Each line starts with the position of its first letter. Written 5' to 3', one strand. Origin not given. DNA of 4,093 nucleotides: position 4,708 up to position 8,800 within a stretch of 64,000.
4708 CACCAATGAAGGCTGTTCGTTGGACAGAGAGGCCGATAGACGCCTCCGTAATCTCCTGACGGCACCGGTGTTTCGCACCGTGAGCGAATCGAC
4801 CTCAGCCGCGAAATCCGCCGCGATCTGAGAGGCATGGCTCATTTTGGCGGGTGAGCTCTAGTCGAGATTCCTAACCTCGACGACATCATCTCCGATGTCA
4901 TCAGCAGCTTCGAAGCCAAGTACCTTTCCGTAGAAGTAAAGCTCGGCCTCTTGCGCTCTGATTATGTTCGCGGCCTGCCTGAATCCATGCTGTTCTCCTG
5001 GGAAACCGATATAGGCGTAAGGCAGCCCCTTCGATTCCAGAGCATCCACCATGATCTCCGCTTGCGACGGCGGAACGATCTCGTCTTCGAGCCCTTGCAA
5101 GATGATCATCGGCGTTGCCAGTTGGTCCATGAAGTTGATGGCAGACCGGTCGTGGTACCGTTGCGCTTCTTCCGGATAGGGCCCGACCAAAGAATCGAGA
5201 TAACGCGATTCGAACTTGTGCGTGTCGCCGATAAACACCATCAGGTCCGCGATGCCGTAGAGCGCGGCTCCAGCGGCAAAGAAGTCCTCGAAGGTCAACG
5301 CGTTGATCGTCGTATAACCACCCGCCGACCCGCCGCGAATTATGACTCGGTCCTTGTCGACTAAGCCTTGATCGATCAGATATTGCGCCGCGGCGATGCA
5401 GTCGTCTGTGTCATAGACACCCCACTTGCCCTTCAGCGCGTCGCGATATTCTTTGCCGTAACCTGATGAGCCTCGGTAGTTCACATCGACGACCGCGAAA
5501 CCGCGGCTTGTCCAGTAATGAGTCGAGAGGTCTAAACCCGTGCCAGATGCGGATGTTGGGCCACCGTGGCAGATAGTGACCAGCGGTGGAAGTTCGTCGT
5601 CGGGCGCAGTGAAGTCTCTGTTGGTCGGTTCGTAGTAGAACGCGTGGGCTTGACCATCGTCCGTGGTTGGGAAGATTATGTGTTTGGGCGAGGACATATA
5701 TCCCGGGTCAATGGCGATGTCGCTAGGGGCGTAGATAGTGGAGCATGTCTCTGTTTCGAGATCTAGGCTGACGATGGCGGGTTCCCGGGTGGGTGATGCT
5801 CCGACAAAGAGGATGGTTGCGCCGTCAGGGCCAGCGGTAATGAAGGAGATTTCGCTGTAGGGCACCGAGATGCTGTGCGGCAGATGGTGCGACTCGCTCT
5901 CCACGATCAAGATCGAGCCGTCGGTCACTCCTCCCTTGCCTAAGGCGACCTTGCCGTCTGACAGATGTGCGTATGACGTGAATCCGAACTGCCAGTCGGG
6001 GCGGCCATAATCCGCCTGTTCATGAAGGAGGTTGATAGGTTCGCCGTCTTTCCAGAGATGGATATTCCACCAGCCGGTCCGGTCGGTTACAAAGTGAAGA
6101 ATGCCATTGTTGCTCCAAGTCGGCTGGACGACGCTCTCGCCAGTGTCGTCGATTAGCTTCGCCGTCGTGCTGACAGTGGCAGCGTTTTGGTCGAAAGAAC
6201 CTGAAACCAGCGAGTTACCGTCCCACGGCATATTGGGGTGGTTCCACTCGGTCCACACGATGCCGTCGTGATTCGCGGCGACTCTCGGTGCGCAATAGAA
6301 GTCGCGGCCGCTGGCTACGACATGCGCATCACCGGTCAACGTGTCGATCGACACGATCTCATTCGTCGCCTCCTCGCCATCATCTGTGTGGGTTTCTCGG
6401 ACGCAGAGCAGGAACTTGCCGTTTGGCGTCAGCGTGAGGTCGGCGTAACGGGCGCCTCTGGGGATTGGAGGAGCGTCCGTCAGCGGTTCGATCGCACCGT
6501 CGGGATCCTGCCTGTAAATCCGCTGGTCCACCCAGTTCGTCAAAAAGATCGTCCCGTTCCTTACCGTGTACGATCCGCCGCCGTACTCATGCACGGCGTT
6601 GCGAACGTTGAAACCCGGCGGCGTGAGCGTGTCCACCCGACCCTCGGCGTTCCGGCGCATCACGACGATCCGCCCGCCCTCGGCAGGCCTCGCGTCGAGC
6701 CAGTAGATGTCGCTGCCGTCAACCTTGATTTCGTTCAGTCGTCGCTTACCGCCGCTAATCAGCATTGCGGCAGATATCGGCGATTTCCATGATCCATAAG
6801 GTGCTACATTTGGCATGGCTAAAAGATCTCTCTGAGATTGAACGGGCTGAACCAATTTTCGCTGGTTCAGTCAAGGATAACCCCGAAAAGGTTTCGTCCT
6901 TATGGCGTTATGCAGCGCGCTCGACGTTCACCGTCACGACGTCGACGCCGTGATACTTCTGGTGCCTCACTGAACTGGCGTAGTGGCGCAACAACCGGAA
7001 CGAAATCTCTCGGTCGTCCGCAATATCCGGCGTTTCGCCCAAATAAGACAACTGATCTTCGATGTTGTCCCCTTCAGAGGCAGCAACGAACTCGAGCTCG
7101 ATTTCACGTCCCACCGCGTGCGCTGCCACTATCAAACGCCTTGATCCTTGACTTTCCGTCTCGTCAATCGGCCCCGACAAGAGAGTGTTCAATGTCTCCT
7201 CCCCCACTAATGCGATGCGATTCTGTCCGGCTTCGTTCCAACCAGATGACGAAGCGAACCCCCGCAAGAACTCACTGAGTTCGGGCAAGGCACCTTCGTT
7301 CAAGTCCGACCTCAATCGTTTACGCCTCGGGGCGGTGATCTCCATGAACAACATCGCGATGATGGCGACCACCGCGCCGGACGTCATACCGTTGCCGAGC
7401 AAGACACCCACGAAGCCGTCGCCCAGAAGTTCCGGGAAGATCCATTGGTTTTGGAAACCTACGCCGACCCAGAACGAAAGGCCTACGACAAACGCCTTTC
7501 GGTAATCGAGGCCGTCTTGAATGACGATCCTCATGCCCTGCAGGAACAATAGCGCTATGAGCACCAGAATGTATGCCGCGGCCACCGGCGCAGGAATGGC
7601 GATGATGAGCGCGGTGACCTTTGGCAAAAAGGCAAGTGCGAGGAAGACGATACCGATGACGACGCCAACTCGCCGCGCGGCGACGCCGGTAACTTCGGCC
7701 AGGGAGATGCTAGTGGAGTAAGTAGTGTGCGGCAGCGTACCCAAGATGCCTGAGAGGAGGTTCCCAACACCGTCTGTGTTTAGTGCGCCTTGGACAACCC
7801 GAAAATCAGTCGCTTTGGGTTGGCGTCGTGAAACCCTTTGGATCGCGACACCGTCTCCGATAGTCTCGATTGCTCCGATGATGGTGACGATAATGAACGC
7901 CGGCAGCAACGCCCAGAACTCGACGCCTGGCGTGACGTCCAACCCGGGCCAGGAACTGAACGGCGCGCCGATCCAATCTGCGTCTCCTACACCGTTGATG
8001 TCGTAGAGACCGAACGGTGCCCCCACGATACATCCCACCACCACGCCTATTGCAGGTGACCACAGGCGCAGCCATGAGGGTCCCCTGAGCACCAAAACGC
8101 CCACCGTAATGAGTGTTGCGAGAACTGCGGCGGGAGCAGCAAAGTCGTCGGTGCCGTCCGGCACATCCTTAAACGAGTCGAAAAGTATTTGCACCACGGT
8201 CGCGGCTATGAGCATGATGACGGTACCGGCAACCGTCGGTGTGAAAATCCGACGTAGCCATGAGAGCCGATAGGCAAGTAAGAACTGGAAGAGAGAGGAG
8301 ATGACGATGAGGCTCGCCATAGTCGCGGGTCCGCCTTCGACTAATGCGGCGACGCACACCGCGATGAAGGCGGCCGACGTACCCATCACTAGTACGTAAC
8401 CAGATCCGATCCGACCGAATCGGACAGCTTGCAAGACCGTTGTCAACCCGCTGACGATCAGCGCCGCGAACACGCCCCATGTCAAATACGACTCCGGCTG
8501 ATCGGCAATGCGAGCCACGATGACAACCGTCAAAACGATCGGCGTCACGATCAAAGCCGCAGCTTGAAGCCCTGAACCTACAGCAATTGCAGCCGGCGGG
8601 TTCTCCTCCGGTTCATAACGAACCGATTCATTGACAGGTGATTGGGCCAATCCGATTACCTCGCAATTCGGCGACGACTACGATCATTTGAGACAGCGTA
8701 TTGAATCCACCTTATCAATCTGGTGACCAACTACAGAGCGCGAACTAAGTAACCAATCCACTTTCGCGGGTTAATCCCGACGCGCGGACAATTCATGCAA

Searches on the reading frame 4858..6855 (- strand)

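Call 78: search_protein_families(library=pfam, proteins=[window:4858-6855:-], max_evalue=0.00001)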
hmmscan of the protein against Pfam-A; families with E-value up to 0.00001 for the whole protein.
window:4858-6855:- (665 aa): 2 families
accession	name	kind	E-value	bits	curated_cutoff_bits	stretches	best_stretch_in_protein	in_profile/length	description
PF00326.27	Peptidase_S9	-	6e-53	179.9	22.6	1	444-647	6-211/213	Prolyl oligopeptidase family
PF20434.5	BD-FAE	-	4.6e-11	43.1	26.8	1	445-606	40-215/215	BD-FAE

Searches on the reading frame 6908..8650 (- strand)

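Call 78: search_protein_families(library=pfam, proteins=[window:6908-8650:-], max_evalue=0.00001)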
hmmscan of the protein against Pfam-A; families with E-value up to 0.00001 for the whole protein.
window:6908-8650:- (580 aa): 1 family
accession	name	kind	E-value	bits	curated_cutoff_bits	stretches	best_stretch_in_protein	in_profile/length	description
PF00860.26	Xan_ur_permease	-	7.8e-46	157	27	1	26-399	6-383/389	Permease family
